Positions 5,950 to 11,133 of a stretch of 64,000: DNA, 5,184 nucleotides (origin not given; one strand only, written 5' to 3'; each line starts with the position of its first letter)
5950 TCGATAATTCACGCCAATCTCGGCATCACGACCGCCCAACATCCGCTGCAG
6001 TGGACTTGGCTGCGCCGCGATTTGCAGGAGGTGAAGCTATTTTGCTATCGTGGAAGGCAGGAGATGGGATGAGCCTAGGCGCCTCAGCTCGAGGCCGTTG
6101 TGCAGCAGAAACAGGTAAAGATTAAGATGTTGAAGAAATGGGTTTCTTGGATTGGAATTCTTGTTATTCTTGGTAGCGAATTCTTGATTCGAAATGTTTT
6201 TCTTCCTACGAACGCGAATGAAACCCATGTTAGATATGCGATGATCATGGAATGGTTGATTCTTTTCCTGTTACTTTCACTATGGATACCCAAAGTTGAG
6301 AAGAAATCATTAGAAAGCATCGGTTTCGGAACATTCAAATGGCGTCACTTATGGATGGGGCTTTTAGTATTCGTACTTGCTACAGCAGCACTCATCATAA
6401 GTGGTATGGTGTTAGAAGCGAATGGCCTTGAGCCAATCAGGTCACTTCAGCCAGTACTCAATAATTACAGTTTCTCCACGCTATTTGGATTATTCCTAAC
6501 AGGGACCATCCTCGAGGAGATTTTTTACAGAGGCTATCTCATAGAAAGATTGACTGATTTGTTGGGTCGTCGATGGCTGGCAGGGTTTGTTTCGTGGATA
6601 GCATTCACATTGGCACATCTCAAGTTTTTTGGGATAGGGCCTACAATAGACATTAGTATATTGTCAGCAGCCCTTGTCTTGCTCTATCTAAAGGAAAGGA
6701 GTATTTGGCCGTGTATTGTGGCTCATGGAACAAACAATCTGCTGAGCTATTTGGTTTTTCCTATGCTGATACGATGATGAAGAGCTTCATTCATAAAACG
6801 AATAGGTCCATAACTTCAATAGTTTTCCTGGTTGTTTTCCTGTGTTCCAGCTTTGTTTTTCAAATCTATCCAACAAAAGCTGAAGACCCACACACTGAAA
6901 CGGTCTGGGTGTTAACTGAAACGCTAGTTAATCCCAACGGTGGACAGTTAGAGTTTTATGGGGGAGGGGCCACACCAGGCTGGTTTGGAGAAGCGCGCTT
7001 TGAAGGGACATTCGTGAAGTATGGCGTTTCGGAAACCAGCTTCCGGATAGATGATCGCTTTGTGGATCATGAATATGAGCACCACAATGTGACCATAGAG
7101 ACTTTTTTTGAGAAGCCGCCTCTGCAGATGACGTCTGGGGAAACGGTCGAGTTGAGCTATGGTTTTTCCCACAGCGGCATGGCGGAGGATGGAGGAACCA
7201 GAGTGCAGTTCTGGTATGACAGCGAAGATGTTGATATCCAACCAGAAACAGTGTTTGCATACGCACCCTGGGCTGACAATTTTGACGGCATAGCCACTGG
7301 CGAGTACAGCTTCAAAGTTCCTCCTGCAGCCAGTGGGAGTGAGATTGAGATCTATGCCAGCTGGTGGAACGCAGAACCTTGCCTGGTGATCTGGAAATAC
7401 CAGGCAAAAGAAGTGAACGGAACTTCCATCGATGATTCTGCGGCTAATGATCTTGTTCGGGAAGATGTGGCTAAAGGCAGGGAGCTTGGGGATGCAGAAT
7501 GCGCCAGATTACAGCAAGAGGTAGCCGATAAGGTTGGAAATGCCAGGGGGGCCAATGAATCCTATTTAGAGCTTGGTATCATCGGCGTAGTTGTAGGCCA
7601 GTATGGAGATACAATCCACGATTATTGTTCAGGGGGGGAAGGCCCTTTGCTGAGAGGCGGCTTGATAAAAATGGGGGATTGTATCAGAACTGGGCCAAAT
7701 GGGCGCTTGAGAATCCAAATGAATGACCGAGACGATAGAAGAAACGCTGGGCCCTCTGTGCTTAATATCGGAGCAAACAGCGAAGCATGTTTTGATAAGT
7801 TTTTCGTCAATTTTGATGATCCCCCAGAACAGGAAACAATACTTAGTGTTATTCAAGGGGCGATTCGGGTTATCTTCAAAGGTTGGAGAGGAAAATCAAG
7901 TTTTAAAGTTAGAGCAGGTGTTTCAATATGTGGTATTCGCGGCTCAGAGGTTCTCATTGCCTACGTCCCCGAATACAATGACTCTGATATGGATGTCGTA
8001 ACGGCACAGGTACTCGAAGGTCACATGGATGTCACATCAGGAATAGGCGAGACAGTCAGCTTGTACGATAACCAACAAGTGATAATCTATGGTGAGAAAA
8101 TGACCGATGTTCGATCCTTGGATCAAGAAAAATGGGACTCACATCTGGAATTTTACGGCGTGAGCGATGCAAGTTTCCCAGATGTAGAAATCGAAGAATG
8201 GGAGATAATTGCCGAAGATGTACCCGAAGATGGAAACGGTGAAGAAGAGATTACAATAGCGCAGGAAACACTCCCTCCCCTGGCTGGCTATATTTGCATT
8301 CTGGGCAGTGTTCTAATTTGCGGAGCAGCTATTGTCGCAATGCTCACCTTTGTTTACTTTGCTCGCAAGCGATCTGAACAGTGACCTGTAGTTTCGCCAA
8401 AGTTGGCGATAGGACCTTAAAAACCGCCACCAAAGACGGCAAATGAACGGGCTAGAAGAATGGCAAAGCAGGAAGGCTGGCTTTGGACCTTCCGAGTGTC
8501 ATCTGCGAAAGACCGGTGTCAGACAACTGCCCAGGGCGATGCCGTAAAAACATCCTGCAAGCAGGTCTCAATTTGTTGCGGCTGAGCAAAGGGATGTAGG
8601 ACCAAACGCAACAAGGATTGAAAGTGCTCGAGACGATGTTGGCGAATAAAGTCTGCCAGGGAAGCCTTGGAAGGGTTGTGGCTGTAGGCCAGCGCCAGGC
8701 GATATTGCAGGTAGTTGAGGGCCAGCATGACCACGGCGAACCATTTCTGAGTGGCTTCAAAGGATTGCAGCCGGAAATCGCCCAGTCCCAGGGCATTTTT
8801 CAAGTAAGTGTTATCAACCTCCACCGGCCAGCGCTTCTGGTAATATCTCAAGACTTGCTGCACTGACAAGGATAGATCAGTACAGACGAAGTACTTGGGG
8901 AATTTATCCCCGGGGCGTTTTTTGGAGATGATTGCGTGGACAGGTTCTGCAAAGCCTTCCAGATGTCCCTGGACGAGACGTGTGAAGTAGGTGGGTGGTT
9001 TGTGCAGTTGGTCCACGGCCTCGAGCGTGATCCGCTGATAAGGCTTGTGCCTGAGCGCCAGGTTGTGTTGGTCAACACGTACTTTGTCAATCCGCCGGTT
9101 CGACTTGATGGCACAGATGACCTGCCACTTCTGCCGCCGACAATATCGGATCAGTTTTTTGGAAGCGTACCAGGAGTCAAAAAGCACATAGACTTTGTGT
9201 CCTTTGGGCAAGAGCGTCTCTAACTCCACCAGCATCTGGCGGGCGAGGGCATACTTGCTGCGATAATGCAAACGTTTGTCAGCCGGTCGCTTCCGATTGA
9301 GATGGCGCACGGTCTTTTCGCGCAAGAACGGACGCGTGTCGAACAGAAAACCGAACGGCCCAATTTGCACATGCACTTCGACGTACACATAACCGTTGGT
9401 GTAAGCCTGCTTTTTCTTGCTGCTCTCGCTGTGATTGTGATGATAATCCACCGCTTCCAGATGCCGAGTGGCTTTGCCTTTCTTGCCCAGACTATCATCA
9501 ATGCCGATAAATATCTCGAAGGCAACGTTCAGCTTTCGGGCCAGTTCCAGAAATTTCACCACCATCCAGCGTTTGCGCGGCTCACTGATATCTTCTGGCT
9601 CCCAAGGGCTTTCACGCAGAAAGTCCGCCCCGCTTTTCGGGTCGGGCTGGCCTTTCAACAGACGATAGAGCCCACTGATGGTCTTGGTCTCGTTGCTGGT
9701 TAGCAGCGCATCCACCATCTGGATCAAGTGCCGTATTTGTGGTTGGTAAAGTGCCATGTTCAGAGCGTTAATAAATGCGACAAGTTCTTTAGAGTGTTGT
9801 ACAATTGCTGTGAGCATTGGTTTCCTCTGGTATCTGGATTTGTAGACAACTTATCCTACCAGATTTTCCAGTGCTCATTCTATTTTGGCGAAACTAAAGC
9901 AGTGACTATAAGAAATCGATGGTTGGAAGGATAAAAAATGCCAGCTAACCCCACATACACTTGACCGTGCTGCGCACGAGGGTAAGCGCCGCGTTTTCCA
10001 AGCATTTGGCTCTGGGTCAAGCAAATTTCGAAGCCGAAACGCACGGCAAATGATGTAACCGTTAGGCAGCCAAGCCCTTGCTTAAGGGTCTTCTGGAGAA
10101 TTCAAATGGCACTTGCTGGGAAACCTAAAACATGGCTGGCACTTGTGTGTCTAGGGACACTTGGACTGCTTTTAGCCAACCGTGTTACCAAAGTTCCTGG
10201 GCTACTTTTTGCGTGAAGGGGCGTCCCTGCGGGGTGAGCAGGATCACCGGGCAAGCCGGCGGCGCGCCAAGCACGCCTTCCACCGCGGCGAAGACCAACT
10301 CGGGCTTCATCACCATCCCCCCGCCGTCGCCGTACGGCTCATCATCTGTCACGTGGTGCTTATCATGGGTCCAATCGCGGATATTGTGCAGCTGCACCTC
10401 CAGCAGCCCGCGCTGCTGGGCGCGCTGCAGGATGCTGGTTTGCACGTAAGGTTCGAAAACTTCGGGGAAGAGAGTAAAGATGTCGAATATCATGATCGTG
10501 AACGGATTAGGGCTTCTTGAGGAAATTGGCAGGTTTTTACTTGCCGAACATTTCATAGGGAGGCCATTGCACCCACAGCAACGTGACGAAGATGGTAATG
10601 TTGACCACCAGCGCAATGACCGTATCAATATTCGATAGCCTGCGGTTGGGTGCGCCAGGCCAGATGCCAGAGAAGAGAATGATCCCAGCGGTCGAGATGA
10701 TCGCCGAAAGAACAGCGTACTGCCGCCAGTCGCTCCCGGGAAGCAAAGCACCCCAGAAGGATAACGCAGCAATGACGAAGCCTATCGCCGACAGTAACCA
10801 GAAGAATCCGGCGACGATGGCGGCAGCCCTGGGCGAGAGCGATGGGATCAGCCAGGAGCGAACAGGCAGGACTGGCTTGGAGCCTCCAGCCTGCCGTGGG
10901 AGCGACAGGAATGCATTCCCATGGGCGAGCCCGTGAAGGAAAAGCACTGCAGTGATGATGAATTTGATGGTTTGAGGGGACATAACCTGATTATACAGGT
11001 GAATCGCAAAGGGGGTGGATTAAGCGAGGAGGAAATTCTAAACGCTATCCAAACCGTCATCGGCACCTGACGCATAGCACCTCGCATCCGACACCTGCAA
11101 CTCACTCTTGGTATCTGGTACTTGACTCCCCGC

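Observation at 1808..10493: ~8-kb accessory island bracketed by a complete trmD and a diverged copy of only its 5' end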

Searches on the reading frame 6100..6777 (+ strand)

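Call 5: search_protein_families(library=pfam, proteins=[window:6100-6777:+], max_evalue=0.01)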
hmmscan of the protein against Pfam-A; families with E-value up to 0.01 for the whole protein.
window:6100-6777:+ (225 aa): 2 families
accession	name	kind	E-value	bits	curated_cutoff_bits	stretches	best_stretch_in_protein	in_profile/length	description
PF02517.21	Rce1-like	-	1.2e-17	64.4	22.4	1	125-215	5-93/93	Type II CAAX prenyl endopeptidase Rce1-like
PF03188.21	Cytochrom_B561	-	0.006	17.3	23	0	56-100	89-128/137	Eukaryotic cytochrome b561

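Call 59: search_protein_families(library=ncbifam, proteins=[window:6100-6777:+], max_evalue=0.001)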
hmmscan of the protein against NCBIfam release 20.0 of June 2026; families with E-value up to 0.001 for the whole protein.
window:6100-6777:+ (225 aa): 8 families
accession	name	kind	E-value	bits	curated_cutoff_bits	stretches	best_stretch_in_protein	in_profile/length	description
NF041647.1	ABC_perm_CPBP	equivalog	1.6e-13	50.3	435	1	16-219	426-633/636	ABC transporter permease subunit/CPBP intramembrane protease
TIGR03008.1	pepcterm_CAAX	equivalog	3.2e-08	33.7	81.05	1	127-215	119-208/222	CAAX prenyl protease-related protein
NF033192.3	CPBP_JDVT_MrtJ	equivalog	1.1e-07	32.4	75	1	129-216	2-95/98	JDVT-CTERM system glutamic-type intramembrane protease MrtJ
NF040914.1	Mrt_core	domain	3.1e-07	30.4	100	1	136-219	12-104/108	myxosortase family intramembrane protease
NF040674.1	CPBP_fam_MrtP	equivalog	1.5e-06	28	250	1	139-221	260-351/354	myxosortase MrtP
NF040589.1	CPBP_Synerg_MrtS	equivalog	5.5e-05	23.4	130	1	66-222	19-169/170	Synerg-CTERM system glutamic-type intramembrane protease MrtS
TIGR04162.1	exo_VPEID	exception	0.00025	20.1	150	1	127-215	417-502/516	exosortase E/protease, VPEID-CTERM system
NF040593.1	CPBP_fam_MrtX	exception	0.00041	20.3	180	1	134-215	140-228/238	myxosortase MrtX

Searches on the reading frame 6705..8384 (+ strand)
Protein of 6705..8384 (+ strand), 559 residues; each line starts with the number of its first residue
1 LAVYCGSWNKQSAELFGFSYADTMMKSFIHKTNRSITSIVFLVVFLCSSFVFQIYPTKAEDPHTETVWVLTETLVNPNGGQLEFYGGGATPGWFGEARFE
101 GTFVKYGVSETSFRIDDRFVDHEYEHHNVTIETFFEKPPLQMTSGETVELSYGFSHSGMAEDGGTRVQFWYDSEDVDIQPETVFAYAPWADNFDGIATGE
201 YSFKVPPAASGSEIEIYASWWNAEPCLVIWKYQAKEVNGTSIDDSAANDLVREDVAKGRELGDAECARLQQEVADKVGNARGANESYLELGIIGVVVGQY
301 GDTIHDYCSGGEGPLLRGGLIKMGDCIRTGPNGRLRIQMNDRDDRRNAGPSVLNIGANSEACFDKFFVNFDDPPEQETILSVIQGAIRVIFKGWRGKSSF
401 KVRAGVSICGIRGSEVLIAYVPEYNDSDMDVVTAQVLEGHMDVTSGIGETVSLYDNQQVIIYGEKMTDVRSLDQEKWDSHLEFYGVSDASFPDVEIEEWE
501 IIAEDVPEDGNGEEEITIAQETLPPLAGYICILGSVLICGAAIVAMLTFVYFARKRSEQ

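Call 5: search_protein_families(library=pfam, proteins=[window:6705-8384:+], max_evalue=0.01)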
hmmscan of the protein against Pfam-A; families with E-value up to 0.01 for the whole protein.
window:6705-8384:+ (559 aa): 1 family
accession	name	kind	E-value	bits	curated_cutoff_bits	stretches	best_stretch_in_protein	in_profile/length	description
PF04773.18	FecR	-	0.0002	22.2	24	1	327-439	3-94/97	FecR protein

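Call 31: find_homologous_proteins(query=window:6705-8384:+, max_evalue=0.00001)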
Query window:6705-8384:+ (559 aa): 21 proteins with E <= 0.00001 among 7371 candidates.
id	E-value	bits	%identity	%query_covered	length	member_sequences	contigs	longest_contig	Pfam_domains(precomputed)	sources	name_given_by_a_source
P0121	0.0e+0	1242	100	96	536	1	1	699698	-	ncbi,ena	-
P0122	0.0e+0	1014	82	96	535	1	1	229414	-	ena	-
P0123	5.1e-226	770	64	96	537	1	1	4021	-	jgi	-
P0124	4.1e-210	717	61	96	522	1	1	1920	-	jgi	jgi:hypothetical protein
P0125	2.3e-200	685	59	96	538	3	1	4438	-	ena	-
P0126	4.5e-174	598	53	96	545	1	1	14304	-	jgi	jgi:hypothetical protein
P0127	5.2e-157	542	49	98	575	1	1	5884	PF04773.19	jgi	jgi:hypothetical protein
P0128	3.7e-143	496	61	72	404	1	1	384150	-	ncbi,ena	-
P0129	6.7e-140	486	46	96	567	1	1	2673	-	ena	-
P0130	2.0e-110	388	53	64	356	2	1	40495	-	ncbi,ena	-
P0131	3.9e-86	308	64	39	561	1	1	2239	-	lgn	-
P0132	1.4e-84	303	35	85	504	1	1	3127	PF04773.19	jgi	jgi:hypothetical protein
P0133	4.4e-84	301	39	77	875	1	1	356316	-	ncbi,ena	-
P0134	1.4e-71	260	41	65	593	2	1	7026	PF02674.23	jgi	-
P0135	5.5e-66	242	55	38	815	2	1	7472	PF24096.3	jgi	jgi:hypothetical protein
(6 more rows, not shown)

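Call 32: find_encoding_contigs(protein=P0122, flank=10000, max_places=3)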
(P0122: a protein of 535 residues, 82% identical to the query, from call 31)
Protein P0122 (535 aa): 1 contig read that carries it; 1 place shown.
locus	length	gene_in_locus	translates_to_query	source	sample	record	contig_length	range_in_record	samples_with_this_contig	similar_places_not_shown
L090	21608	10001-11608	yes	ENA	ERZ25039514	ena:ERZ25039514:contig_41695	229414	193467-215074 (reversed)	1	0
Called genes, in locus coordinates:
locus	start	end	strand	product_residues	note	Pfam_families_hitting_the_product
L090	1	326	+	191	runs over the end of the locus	-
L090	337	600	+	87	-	-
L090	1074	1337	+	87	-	PF04365:BrnT_toxin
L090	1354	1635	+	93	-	PF12441:CopG_antitoxin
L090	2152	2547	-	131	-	-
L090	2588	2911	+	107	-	-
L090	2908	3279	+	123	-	-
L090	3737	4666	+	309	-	PF07690:MFS_1 (weak)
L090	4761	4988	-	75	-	-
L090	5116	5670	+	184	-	-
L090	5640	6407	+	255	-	PF13489:Methyltransf_23, PF05401:NodS (weak), PF01209:Ubie_methyltran, PF05175:MTS (weak), PF13649:Methyltransf_25, PF13847:Methyltransf_31, PF08241:Methyltransf_11, PF08242:Methyltransf_12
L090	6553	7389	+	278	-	PF04439:Adenyl_transf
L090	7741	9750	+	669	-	PF05048:NosD, PF13229:Beta_helix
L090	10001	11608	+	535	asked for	-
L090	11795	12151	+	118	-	-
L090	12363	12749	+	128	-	PF13276:HTH_21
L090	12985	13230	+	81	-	PF13683:rve_3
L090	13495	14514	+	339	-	PF00795:CN_hydrolase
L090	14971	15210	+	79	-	PF00583:Acetyltransf_1, PF08445:FR47 (weak), PF13508:Acetyltransf_7, PF13673:Acetyltransf_10 (weak)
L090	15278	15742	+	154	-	-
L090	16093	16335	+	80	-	PF22513:FitA-like_RHH (weak), PF03869:Arc (weak)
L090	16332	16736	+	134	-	PF01850:PIN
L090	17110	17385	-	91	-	-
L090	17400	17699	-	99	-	PF02371:Transposase_20 (weak)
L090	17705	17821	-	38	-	-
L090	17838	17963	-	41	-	-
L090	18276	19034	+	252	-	PF13489:Methyltransf_23 (weak), PF02353:CMAS, PF13649:Methyltransf_25, PF13847:Methyltransf_31, PF08241:Methyltransf_11, PF08242:Methyltransf_12 (weak)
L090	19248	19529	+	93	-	PF05015:HigB-like_toxin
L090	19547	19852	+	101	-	PF01381:HTH_3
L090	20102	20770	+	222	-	-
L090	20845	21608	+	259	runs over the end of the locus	-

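Call 33: find_encoding_contigs(protein=P0126, flank=10000, max_places=3)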
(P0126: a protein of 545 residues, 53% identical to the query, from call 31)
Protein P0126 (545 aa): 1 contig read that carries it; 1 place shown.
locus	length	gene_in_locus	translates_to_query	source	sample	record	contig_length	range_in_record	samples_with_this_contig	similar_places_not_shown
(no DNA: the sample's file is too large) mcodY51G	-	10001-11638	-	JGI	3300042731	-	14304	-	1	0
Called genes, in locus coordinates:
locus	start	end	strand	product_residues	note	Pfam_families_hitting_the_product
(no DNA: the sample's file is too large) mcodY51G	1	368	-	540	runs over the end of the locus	?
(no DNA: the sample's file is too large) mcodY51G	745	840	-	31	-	-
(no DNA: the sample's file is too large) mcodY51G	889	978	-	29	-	-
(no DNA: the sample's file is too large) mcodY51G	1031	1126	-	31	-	-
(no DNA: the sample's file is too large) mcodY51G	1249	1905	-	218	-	PF00583:Acetyltransf_1, PF13508:Acetyltransf_7 (weak)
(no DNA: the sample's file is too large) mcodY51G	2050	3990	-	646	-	PF02730:AFOR_N, PF01314:AFOR_C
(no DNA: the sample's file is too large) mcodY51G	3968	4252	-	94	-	-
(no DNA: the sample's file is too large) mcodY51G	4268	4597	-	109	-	PF01022:HTH_5 (faint), PF13601:HTH_34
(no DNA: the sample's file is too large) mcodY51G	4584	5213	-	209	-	-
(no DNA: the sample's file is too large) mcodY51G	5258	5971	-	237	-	-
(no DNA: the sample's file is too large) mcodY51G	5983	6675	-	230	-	-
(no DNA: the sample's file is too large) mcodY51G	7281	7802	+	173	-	-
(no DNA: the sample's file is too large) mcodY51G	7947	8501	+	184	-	-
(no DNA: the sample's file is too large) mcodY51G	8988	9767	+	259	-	-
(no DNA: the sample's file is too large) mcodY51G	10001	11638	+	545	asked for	-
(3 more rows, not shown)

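Call 53: find_encoding_contigs(protein=P0121, flank=10000, max_places=3)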
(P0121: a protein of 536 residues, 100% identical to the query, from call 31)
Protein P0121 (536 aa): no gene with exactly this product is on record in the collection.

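Call 59: search_protein_families(library=ncbifam, proteins=[window:6705-8384:+], max_evalue=0.001)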
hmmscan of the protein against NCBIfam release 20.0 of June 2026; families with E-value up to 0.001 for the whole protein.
window:6705-8384:+ (559 aa): 0 families

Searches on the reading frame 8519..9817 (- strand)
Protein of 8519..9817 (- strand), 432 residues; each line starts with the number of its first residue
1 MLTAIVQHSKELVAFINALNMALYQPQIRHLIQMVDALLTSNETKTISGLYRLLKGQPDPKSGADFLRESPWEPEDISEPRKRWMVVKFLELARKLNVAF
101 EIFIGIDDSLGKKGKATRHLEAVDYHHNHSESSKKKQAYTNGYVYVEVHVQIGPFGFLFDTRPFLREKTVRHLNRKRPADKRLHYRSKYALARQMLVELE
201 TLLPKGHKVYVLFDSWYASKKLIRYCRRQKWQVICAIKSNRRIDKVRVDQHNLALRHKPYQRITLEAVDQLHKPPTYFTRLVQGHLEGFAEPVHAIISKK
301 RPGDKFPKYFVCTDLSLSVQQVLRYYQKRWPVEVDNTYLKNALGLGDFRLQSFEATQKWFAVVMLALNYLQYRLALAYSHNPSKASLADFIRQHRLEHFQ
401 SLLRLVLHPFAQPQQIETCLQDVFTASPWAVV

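Call 7: search_protein_families(library=pfam, proteins=[window:8519-9817:-], max_evalue=0.01)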
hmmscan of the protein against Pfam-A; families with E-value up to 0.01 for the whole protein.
window:8519-9817:- (432 aa): 4 families
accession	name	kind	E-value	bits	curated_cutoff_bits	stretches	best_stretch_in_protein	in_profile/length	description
PF01609.27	DDE_Tnp_1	-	3.3e-15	56.8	23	1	199-368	69-199/200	Transposase DDE domain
PF13546.12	DDE_5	-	1.1e-09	38.8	27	1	29-243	13-214/272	DDE superfamily endonuclease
PF04693.18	DDE_Tnp_2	-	1e-07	32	20.2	1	183-372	159-320/327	Archaeal putative transposase ISC1217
PF13701.12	DDE_Tnp_1_4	-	8.1e-07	28.1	34.7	1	207-372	216-372/435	Transposase DDE domain group 1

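Call 59: search_protein_families(library=ncbifam, proteins=[window:8519-9817:-], max_evalue=0.001)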
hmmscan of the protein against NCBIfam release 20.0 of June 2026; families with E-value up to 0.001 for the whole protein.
window:8519-9817:- (432 aa): 11 families
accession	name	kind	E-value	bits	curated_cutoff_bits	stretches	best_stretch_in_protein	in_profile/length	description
NF033540.2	transpos_IS701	equivalog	4.3e-41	141.4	150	1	25-371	15-360/363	IS701 family transposase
NF049999.1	transpos_IS701_3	equivalog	2.1e-33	115.8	170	1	10-372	4-359/412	IS701 family transposase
NF049925.1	transpos_IS4_4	equivalog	4.3e-21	75.1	250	1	106-371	107-368/449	IS4 family transposase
NF049921.1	transpos_IS701_2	equivalog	7.5e-19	68.3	250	1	102-371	61-288/318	IS701 family transposase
NF033539.1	transpos_IS1380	equivalog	4.6e-11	42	180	1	193-392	194-395/419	IS1380 family transposase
NF033592.1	transpos_IS4_1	equivalog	1.2e-10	41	115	1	192-371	167-329/332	IS4 family transposase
NF033591.1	transpos_IS4_2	equivalog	1.2e-09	37.7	152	1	192-367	103-274/340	IS4 family transposase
NF041680.1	transp_NF041680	equivalog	3.5e-07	29.6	440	1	305-375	298-368/439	NF041680 family putative transposase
NF033559.2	transpos_IS1634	equivalog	6.5e-05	22.1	100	1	308-371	360-424/483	IS1634 family transposase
NF033551.1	transpos_IS1182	equivalog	0.0007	18.6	270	0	325-369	437-482/488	IS1182 family transposase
NF033590.1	transpos_IS4_3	equivalog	0.00099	18.2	160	0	320-374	269-324/405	IS4 family transposase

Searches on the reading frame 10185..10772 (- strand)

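Call 7: search_protein_families(library=pfam, proteins=[window:10185-10772:-], max_evalue=0.01)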
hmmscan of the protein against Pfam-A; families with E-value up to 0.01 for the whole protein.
window:10185-10772:- (195 aa): 1 family
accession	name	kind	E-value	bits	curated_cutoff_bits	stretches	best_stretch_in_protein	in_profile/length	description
PF01746.26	tRNA_m1G_MT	-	4e-17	63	27.3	1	116-194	2-78/195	tRNA (Guanine-1)-methyltransferase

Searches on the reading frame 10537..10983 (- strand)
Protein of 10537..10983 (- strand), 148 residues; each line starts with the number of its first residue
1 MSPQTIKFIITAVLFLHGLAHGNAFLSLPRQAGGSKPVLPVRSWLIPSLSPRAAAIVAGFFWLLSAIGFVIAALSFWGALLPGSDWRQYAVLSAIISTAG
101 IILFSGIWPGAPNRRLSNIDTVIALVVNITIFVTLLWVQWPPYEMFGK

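Call 7: search_protein_families(library=pfam, proteins=[window:10537-10983:-], max_evalue=0.01)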
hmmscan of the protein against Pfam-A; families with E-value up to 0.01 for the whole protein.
window:10537-10983:- (148 aa): 1 family
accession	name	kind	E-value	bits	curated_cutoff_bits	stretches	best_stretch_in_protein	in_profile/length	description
PF07331.16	TctB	-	0.00071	20.2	29.1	1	8-105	34-129/137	Tripartite tricarboxylate transporter TctB family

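Call 10: find_encoding_contigs(protein=window:10537-10983:-, flank=10000, max_places=10)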
Protein window:10537-10983:- (148 aa): no gene with exactly this product is on record in the collection.

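Call 59: search_protein_families(library=ncbifam, proteins=[window:10537-10983:-], max_evalue=0.001)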
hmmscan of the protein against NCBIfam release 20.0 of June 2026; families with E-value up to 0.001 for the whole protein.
window:10537-10983:- (148 aa): 0 families
